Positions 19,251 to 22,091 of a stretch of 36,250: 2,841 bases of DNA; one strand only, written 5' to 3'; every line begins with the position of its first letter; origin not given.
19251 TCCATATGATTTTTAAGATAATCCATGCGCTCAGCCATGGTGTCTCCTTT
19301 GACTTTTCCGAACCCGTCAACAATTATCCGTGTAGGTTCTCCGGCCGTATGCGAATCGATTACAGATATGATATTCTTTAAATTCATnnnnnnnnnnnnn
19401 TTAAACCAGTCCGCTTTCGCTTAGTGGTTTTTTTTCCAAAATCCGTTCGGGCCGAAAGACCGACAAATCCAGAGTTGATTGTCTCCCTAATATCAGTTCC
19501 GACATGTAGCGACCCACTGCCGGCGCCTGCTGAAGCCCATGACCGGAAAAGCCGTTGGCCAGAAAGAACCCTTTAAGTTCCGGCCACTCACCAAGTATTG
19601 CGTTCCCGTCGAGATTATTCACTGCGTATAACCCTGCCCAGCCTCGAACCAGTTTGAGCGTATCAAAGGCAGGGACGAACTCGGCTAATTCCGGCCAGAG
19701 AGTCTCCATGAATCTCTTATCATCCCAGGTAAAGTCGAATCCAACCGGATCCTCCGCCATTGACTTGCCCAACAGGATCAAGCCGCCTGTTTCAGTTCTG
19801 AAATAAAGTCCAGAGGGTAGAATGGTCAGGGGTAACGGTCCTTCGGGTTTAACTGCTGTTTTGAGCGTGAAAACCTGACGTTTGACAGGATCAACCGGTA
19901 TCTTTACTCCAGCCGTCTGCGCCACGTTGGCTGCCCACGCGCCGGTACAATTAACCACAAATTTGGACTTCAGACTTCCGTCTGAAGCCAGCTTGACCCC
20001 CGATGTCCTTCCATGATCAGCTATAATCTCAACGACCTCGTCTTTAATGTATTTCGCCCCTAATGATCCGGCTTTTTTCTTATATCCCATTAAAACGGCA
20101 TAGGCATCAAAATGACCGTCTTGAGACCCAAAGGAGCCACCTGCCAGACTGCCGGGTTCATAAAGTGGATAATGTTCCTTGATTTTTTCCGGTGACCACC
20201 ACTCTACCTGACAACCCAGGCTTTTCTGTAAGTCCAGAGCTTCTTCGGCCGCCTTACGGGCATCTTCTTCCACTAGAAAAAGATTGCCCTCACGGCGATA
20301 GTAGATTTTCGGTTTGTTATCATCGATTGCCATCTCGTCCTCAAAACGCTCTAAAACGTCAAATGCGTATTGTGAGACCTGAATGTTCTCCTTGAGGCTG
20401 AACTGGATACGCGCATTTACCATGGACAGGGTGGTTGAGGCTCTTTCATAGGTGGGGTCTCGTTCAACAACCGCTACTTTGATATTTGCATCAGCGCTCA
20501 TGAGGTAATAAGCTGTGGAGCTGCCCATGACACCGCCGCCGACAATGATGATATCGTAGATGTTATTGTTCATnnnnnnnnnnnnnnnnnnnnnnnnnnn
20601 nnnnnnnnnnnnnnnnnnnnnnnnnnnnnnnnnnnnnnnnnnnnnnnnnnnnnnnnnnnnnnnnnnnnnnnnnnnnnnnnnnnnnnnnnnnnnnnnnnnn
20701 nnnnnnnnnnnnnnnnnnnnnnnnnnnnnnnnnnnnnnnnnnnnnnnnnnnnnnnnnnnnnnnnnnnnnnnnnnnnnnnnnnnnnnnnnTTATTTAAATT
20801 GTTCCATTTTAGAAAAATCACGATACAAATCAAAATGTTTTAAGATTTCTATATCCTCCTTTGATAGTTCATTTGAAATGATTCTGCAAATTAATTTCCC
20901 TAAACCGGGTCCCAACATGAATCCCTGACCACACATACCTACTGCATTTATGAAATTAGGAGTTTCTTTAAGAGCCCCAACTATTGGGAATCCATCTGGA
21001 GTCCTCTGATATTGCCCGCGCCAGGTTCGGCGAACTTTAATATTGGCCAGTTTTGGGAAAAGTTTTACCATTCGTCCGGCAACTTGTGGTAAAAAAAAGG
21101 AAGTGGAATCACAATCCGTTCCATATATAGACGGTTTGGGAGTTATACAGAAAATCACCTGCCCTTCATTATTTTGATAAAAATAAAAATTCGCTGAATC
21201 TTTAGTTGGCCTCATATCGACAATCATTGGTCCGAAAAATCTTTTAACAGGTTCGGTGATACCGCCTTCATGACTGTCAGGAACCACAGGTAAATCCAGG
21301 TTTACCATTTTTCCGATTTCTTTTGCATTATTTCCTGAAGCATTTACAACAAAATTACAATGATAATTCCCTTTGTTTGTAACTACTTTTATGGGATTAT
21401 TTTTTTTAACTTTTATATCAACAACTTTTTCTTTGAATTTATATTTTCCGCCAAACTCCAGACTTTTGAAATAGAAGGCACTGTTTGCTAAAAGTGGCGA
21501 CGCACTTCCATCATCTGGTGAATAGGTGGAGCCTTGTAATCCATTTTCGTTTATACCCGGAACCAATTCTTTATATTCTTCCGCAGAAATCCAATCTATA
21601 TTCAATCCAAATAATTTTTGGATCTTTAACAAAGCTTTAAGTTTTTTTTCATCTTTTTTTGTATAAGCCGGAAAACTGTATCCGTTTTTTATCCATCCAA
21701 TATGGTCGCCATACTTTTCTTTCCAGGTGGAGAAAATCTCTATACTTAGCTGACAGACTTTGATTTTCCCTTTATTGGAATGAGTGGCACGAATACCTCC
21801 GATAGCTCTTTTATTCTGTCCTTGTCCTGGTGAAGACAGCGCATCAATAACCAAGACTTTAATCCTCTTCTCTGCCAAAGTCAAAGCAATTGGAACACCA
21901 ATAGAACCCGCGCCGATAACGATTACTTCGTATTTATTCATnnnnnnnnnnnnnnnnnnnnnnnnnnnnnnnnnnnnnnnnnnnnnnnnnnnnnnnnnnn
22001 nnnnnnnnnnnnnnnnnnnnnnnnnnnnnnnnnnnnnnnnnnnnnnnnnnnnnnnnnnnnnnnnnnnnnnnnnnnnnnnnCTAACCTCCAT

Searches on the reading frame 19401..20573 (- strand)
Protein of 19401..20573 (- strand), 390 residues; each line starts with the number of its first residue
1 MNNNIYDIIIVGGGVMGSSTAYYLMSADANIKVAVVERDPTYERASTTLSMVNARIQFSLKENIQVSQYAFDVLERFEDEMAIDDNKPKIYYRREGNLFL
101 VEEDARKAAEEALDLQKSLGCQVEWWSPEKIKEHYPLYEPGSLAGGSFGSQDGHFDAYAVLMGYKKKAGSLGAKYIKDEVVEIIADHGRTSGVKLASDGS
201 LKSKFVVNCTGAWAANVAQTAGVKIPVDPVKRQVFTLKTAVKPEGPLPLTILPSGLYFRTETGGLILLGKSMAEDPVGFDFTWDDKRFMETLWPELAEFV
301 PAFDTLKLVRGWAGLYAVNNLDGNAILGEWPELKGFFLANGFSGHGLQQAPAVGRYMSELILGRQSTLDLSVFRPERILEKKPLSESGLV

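Call 7: search_protein_families(library=pfam, proteins=[window:19401-20573:-])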
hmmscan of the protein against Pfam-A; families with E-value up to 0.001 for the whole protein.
window:19401-20573:- (390 aa): 4 families
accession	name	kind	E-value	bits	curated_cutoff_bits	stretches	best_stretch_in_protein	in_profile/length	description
PF01266.30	DAO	-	2.9e-63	215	27.9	1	7-360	1-353/353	FAD dependent oxidoreductase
PF04820.20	Trp_halogenase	-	5e-05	22.8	21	0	7-39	1-35/458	Tryptophan halogenase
PF07992.20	Pyr_redox_2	-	0.00011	22.2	26.1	0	6-73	1-59/291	Pyridine nucleotide-disulphide oxidoreductase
PF01946.23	Thi4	-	0.0003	20.6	26.2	1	6-38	18-49/235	Thi4 family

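Call 8: search_protein_families(library=ncbifam, proteins=[window:19401-20573:-])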
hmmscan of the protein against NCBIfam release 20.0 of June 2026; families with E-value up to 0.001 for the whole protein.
window:19401-20573:- (390 aa): 29 families (the best 25 are shown)
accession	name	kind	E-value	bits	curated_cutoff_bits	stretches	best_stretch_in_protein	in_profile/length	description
TIGR02352.1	thiamin_ThiO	equivalog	2.5e-31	109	250.8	1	8-365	1-351/351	glycine oxidase ThiO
TIGR01373.1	soxB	subfamily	1.8e-28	99.5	529.45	1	4-362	29-383/407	sarcosine oxidase subunit beta family protein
NF008425.0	PRK11259.1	equivalog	4.3e-25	88.5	257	2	5-237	4-225/377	N-methyl-L-tryptophan oxidase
NF001933.0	PRK00711.1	subfamily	1.4e-19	70.4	383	1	59-380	104-418/429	D-amino acid dehydrogenase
TIGR01377.1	soxA_mon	subfamily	4.3e-19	68.5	479.65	2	6-236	1-222/381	amino oxidase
TIGR03377.1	glycerol3P_GlpA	equivalog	4.9e-13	48.5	552.8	1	98-242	84-232/530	anaerobic glycerol-3-phosphate dehydrogenase subunit GlpA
NF033460.1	glycerol3P_ox_II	equivalog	2.1e-11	43.6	460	1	6-44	2-38/361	type 2 glycerol-3-phosphate oxidase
TIGR03197.1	MnmC_Cterm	equivalog_domain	1.5e-10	40.7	174.2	1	7-262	1-247/400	FAD-dependent 5-carboxymethylaminomethyl-2-thiouridine(34) oxidoreductase MnmC1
TIGR03364.1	HpnW_proposed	hypoth_equivalog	2.5e-09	36.7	285.1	1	6-157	1-144/365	TIGR03364 family FAD-dependent oxidoreductase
NF008726.1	PRK11728.1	equivalog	3.9e-09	35.8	299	1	6-227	1-215/389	L-2-hydroxyglutarate oxidase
NF009074.0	PRK12409.1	equivalog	2.3e-08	33.6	494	1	94-237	133-281/410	D-amino acid dehydrogenase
NF040813.1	pro_dh_Thprot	equivalog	6.7e-08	32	600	0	8-75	2-65/362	D-proline dehydrogenase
TIGR03329.1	Phn_aa_oxid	hypoth_equivalog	7.9e-08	31.5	632.8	1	257-366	285-396/460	putative aminophosphonate oxidoreductase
NF002480.1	PRK01747.1-1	equivalog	5.6e-07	28.3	540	1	6-282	249-516/645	bifunctional tRNA (5-methylaminomethyl-2-thiouridine)(34)-methyltransferase MnmC2/FAD-dependent 5-carboxymethylaminomethyl-2-thiouridine(34)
TIGR01988.1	Ubi-OHases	subfamily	8.1e-06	24.9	224.65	1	7-47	1-40/387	ubiquinone biosynthesis hydroxylase, UbiH/UbiF/VisC/COQ6 family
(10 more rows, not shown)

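Call 55: search_solved_structures(query=window:19401-20573:-, max_evalue=1e-8)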
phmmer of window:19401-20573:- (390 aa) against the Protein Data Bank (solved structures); distinct sequences matched with E-value up to 1e-8: 40.
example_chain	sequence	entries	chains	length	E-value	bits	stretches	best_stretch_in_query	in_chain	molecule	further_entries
1y56_B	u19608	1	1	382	2.2e-38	135.3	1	7-378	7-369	sarcosine oxidase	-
3if9_A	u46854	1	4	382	2.2e-24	89.2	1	5-377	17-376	Glycine oxidase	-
1ryi_A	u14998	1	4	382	3.5e-24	88.6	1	5-377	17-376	GLYCINE OXIDASE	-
9woz_A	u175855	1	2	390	3.6e-24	88.5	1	5-377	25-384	Glycine oxidase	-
1ng3_A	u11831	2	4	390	1.8e-23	86.3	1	5-377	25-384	Glycine oxidase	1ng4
7cyx_A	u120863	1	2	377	2.6e-23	85.7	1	6-380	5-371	Glycine oxidase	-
4ysh_A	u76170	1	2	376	3.6e-23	85.3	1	5-378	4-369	Glycine oxidase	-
6j38_A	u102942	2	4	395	6.5e-20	74.5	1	7-365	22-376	FAD-dependent glycine oxydase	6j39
5l46_A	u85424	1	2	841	5.1e-18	68.3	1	7-377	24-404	Dimethylglycine dehydrogenase, mitochondrial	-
1pj5_A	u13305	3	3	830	7.1e-16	61.2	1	8-235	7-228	N,N-dimethylglycine oxidase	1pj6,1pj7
4p9s_A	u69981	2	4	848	7.6e-16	61.2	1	7-377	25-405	Dimethylglycine dehydrogenase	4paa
4pab_A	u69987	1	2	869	7.8e-16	61.1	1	7-377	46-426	Dimethylglycine dehydrogenase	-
3gsi_A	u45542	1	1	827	8.2e-16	61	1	8-235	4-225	N,N-dimethylglycine oxidase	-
3ada_B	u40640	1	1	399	1.9e-14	56.6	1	5-361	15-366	SARCOSINE OXIDASE BETA SUBUNIT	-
1vrq_B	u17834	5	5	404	2e-14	56.5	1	5-361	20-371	Sarcosine oxidase beta subunit | Subunit beta of sarcosine oxidase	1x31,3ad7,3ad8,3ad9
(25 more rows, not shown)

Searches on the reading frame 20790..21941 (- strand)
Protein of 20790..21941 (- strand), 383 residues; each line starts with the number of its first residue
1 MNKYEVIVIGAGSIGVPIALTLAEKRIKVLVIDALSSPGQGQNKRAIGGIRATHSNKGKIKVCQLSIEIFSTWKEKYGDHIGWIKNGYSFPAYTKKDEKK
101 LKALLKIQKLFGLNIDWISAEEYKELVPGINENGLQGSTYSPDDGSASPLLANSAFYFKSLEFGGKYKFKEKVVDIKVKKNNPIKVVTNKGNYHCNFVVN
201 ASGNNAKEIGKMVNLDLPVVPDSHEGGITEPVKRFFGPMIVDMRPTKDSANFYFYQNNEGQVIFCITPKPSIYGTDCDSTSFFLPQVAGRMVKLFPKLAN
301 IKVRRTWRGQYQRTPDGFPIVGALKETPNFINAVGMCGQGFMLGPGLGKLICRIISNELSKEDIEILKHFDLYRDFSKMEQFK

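Call 7: search_protein_families(library=pfam, proteins=[window:20790-21941:-])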
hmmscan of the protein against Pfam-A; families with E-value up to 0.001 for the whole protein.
window:20790-21941:- (383 aa): 5 families
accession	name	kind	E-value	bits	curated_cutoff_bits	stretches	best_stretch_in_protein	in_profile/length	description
PF01266.30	DAO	-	4.5e-53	181.5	27.9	1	6-352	2-351/353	FAD dependent oxidoreductase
PF03486.20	HI0933_like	-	1.9e-05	24.7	50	0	5-55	2-52/244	HI0933-like protein Rossmann domain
PF13738.12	Pyr_redox_3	-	0.00019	21.2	30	0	7-33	1-28/305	Pyridine nucleotide-disulphide oxidoreductase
PF01946.23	Thi4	-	0.00054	19.7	26.2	1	4-42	18-57/235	Thi4 family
PF00070.33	Pyr_redox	-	0.00067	20.6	22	0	6-46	2-42/82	Pyridine nucleotide-disulphide oxidoreductase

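Call 8: search_protein_families(library=ncbifam, proteins=[window:20790-21941:-])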
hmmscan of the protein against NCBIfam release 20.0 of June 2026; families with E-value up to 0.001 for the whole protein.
window:20790-21941:- (383 aa): 24 families
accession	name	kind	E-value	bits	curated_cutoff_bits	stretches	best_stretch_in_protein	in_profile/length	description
TIGR02352.1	thiamin_ThiO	equivalog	3.2e-27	95.5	250.8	1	6-357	1-349/351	glycine oxidase ThiO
TIGR01373.1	soxB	subfamily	1.1e-20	73.8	529.45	1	3-360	30-387/407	sarcosine oxidase subunit beta family protein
NF008425.0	PRK11259.1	equivalog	2.5e-17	62.9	257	1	2-221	3-218/377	N-methyl-L-tryptophan oxidase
NF001933.0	PRK00711.1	subfamily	2.2e-16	59.9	383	1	292-361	337-405/429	D-amino acid dehydrogenase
TIGR03364.1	HpnW_proposed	hypoth_equivalog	2.5e-16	59.7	285.1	1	4-207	1-198/365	TIGR03364 family FAD-dependent oxidoreductase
TIGR01377.1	soxA_mon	subfamily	2.4e-15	56.2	479.65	1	4-221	1-215/381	amino oxidase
NF033460.1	glycerol3P_ox_II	equivalog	1.2e-14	54.3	460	1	3-353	1-358/361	type 2 glycerol-3-phosphate oxidase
NF008726.1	PRK11728.1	equivalog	6.1e-10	38.5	299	1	4-216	1-212/389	L-2-hydroxyglutarate oxidase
TIGR03329.1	Phn_aa_oxid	hypoth_equivalog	1.3e-09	37.4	632.8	1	75-352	110-388/460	putative aminophosphonate oxidoreductase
TIGR03197.1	MnmC_Cterm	equivalog_domain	1.6e-09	37.3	174.2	1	5-215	1-212/400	FAD-dependent 5-carboxymethylaminomethyl-2-thiouridine(34) oxidoreductase MnmC1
NF050086.1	pipecolate_AmaA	exception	6.6e-09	34.9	600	1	3-52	25-73/425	L-pipecolate oxidase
TIGR03377.1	glycerol3P_GlpA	equivalog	3.4e-07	29.2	552.8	1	5-222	1-220/530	anaerobic glycerol-3-phosphate dehydrogenase subunit GlpA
NF040813.1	pro_dh_Thprot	equivalog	6.8e-07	28.7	600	1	300-362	296-355/362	D-proline dehydrogenase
NF002480.1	PRK01747.1-1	equivalog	2.5e-05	22.9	540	1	4-212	249-458/645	bifunctional tRNA (5-methylaminomethyl-2-thiouridine)(34)-methyltransferase MnmC2/FAD-dependent 5-carboxymethylaminomethyl-2-thiouridine(34)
NF006002.0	PRK08132.1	subfamily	3.1e-05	22.6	416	1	2-47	24-67/552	FAD-dependent oxidoreductase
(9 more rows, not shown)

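Call 26: search_solved_structures(query=window:20790-21941:-, max_evalue=0.00001)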
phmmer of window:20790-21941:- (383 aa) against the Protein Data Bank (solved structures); distinct sequences matched with E-value up to 0.00001: 27.
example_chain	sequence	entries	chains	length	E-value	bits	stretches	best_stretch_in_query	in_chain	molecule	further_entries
1y56_B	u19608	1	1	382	1.1e-51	179.2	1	3-366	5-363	sarcosine oxidase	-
5l46_A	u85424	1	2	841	4.7e-20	75.2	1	3-352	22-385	Dimethylglycine dehydrogenase, mitochondrial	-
4pab_A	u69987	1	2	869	8.4e-20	74.4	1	3-352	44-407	Dimethylglycine dehydrogenase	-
4p9s_A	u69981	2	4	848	1.2e-19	73.9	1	3-351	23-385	Dimethylglycine dehydrogenase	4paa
4ysh_A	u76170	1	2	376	5.8e-18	68.3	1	2-371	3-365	Glycine oxidase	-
7cyx_A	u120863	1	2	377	8.9e-17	64.4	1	2-358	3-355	Glycine oxidase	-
3m0o_A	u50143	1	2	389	1.4e-13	53.9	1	3-228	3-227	Monomeric sarcosine oxidase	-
1l9c_A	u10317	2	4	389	1.4e-13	53.9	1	3-228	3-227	Monomeric Sarcosine Oxidase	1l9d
3m12_A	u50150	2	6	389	1.4e-13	53.8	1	3-228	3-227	Monomeric Sarcosine Oxidase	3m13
1el5_A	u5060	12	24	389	1.4e-13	53.8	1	3-228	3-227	SARCOSINE OXIDASE | SARCOSINE OXIDE | Monomeric sarcosine oxidase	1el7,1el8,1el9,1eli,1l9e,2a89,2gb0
9u3b_A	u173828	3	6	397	1.6e-13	53.7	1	3-228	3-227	Monomeric sarcosine oxidase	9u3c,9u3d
9u3e_A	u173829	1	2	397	1.6e-13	53.7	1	3-227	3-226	Monomeric sarcosine oxidase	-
2gag_B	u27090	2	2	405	1.6e-13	53.7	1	3-372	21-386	heterotetrameric sarcosine oxidase beta-subunit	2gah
9u3f_A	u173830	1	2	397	1.6e-13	53.7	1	3-227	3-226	Monomeric sarcosine oxidase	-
3bhf_A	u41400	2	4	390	1.7e-13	53.6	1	3-228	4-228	Monomeric sarcosine oxidase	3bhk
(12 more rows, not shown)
